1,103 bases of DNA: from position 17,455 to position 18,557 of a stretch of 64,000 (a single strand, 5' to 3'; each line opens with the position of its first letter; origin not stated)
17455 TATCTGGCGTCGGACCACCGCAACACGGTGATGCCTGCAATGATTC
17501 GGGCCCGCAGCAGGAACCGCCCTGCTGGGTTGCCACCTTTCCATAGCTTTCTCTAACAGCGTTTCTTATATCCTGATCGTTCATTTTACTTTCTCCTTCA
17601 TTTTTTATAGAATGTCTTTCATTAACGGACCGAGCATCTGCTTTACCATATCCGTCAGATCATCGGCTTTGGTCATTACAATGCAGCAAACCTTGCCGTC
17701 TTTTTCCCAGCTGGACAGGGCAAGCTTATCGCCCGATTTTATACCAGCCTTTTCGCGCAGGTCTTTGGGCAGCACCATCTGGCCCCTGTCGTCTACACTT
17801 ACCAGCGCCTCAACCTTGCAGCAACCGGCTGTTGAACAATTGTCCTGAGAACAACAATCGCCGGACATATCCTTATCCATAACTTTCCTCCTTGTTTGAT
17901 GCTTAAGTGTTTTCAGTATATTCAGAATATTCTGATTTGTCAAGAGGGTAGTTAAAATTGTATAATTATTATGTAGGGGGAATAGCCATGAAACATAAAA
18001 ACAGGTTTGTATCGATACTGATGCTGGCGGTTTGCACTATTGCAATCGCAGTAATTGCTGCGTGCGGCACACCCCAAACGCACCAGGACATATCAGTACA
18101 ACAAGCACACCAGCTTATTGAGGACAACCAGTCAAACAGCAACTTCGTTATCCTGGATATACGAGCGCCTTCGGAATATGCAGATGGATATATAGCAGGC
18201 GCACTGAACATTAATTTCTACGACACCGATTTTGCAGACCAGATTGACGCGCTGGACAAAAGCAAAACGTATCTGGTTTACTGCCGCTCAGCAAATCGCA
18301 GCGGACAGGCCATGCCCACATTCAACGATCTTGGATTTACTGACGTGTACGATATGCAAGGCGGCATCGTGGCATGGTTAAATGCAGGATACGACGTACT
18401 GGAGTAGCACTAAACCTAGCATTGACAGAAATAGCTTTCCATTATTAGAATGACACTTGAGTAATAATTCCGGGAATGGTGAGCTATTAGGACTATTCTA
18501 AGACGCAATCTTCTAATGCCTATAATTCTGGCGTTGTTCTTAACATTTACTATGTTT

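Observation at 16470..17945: arsM operon with an unconventional AbrB-type Cys-rich putative regulator and a 54-aa Cys-rich peptide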

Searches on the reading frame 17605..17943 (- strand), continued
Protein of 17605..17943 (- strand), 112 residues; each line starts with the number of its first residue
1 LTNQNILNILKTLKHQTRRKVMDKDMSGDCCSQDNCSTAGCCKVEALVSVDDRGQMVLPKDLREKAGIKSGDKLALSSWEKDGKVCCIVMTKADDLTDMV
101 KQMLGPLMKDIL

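Call 44: predict_structure(alignment_id=A1)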
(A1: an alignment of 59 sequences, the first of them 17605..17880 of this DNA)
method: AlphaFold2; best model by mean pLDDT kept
length: 91 residues; sequences in the alignment: 59
mean_pLDDT: 83.1   pTM: 0.61
mean pLDDT of the five models: 83.1, 80.7, 78.6, 77.8, 76.8
residues with pLDDT >= 90: 60; 70-90: 10; 50-70: 6; < 50: 15
segments of 3 or more residues with pLDDT < 50: 6-17
pLDDT, mean of each block of 10 residues (from residue 1): 45 49 92 96 96 96 95 94 86 64
secondary structure, 60 per line:
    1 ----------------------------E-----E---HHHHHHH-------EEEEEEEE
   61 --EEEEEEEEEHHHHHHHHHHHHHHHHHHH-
elements in order: H39-45 E53-60 E63-71 H72-90

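Call 48: fold_search(model_id=the predicted structure, library=pdb)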
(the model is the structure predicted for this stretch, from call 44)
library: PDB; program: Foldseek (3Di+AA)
matches with E <= 10: 138; with E <= 0.001: 0
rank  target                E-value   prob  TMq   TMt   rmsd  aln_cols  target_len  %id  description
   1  2w1t_A                4.1e-02  1.00  0.47  0.26   3.1        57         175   24  Crystal Structure of B. subtilis SpoVT (released 2008-11-18)
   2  3o27_B                6.4e-02  1.00  0.44  0.64   3.6        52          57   21  The crystal structure of C68 from the hybrid virus-plasmid pSSVx (released 2011-01-19)
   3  9a4b_A                6.8e-02  1.00  0.42  0.40   3.0        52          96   27  Integrative model of ABRB-ATPE by crosslinking MS and deep learning (released 2024-09-18)
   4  2w1t_B                6.8e-02  0.99  0.44  0.24   8.3        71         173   24  Crystal Structure of B. subtilis SpoVT (released 2008-11-18)
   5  1yfb_A                8.2e-02  0.99  0.41  0.65   3.0        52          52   29  The solution structure of the N-domain of the transcription factor abrB (released 2005-04-12)
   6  5itm_E                8.8e-02  1.00  0.43  0.77   2.5        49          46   28  The structure of truncated histone-like protein (released 2017-01-25)
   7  5itm_F                9.4e-02  0.98  0.37  0.65   3.2        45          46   36  The structure of truncated histone-like protein (released 2017-01-25)
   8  5itm_A                9.4e-02  0.98  0.38  0.65   3.1        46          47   35  The structure of truncated histone-like protein (released 2017-01-25)
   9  2ro5_MODEL_1_A        1.0e-01  0.99  0.42  0.64   2.9        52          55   29  RDC-refined solution structure of the N-terminal DNA recognition domain of the Bacillus subtilis transition-st (released 2008-11-11)
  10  3o27_A                1.8e-01  0.87  0.38  0.52   4.4        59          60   24  The crystal structure of C68 from the hybrid virus-plasmid pSSVx (released 2011-01-19)
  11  7xi6_A                1.9e-01  0.84  0.32  0.47   5.3        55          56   22  Crystal structure of C56 from pSSVi (released 2023-04-19)
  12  2fy9_MODEL_1_A        2.0e-01  0.95  0.37  0.57   3.3        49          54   26  Solution Structure of the N-Terminal DNA Recognition Domain of the Bacillus Subtilis Transcription-State Regul (released 2006-05-23)
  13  2k1n_MODEL_1_A        3.0e-01  0.84  0.37  0.54   4.0        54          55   28  DNA bound structure of the N-terminal domain of AbrB (released 2008-11-11)
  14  5itj_A                3.2e-01  0.98  0.44  0.77   2.4        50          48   28  The structure of histone-like protein (released 2017-01-25)
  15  1z0r_MODEL_1_A        3.9e-01  0.87  0.38  0.59   3.2        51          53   27  Solution Structure of the N-terminal DNA Recognition Domain of the Bacillus subtilis Transcription-State Regul (released 2005-03-15)
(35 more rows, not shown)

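Call 53: search_protein_families(library=pfam, proteins=[L018:10095-10394:+, L001:6152-6361:+], max_evalue=10)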
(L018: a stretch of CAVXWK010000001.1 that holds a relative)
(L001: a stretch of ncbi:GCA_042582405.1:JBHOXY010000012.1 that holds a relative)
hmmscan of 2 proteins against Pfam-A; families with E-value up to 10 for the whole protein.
L018:10095-10394:+ (99 aa): 2 families
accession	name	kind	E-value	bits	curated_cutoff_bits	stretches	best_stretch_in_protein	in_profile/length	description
PF14988.11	DUF4515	-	0.0075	16.7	24.5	1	3-63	29-89/206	Domain of unknown function (DUF4515)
PF25001.1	Aegyptin_C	-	1.7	9.1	27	1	4-69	47-111/115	Aegyptin, C-terminal domain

L001:6152-6361:+ (69 aa): 0 families

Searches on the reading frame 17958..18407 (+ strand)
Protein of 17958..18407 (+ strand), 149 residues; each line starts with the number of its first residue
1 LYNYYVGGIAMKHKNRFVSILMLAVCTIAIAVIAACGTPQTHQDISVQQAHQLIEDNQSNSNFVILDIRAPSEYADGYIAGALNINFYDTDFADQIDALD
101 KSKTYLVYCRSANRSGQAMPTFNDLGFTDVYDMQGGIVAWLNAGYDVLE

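Call 3: search_protein_families(library=ncbifam, proteins=[window:17958-18407:+], max_evalue=0.1)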
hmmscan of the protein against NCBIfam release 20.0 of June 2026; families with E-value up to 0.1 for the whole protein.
window:17958-18407:+ (149 aa): 24 families
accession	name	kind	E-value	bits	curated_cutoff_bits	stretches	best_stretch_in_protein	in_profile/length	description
NF006444.0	PRK08762.1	equivalog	1.2e-15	57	449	1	41-147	13-114/387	molybdopterin-synthase adenylyltransferase MoeB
NF045521.1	rhoda_near_glyco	subfamily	3.5e-15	56.1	145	1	56-148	24-116/144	rhodanese homology domain-containing protein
NF005902.0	PRK07878.1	equivalog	2.7e-13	49.6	647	1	46-142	287-383/392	adenylyltransferase/sulfurtransferase MoeZ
NF041203.1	rhodanese_LYCAU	equivalog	1.1e-11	44.5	115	1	30-147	5-123/126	rhodanese-related (seleno)protein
NF005646.0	PRK07411.1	equivalog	2.6e-11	43.3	633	1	25-142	264-381/390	molybdopterin-synthase adenylyltransferase MoeB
NF001195.0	PRK00162.1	equivalog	3.6e-10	40.1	102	1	42-142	4-98/108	thiosulfate sulfurtransferase GlpE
NF007627.0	PRK10287.1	equivalog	1.8e-09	37.7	102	1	66-135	24-93/104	thiosulfate sulfurtransferase PspE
TIGR02981.1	phageshock_pspE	exception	5.4e-09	36.3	126.3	1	66-135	22-91/101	thiosulfate sulfurtransferase PspE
NF001133.1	PRK00142.1-1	equivalog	7.3e-08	32.2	170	1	40-142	103-205/229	oxygen-dependent tRNA uridine(34) hydroxylase TrhO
TIGR04271.1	ThiI_C_thiazole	equivalog_domain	2e-06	27.8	70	1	53-112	17-78/101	thiazole biosynthesis protein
NF045694.1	seleno_TsoB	exception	9.6e-06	23.9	805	1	49-147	47-156/572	rhodanese/DsbD fusion-like selenoprotein TsoB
NF008750.0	PRK11784.1-2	equivalog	1.7e-05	24.1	241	1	54-89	7-42/346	tRNA 2-selenouridine(34) synthase MnmH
NF008752.0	PRK11784.1-4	equivalog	1.7e-05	23.8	266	1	51-86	6-42/357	tRNA 2-selenouridine(34) synthase MnmH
TIGR04568.1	arch_SelU_Nterm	equivalog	1.9e-05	24.6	200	1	45-92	91-133/215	selenouridine synthase SelU-like subunit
NF003703.0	PRK05320.1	equivalog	0.00047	19.9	331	1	60-141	129-214/280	sulfurtransferase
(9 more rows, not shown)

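Call 4: search_protein_families(library=pfam, proteins=[window:17958-18407:+], max_evalue=0.1)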
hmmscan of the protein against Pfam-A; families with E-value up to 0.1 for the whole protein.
window:17958-18407:+ (149 aa): 2 families
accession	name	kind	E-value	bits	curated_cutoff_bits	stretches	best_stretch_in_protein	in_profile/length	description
PF00581.25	Rhodanese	-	2.1e-19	70.3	22.2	1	48-142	3-101/102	Rhodanese-like domain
PF07790.16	Pilin_N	-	0.082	14.2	25.2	0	20-40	10-30/78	Archaeal Type IV pilin, N-terminal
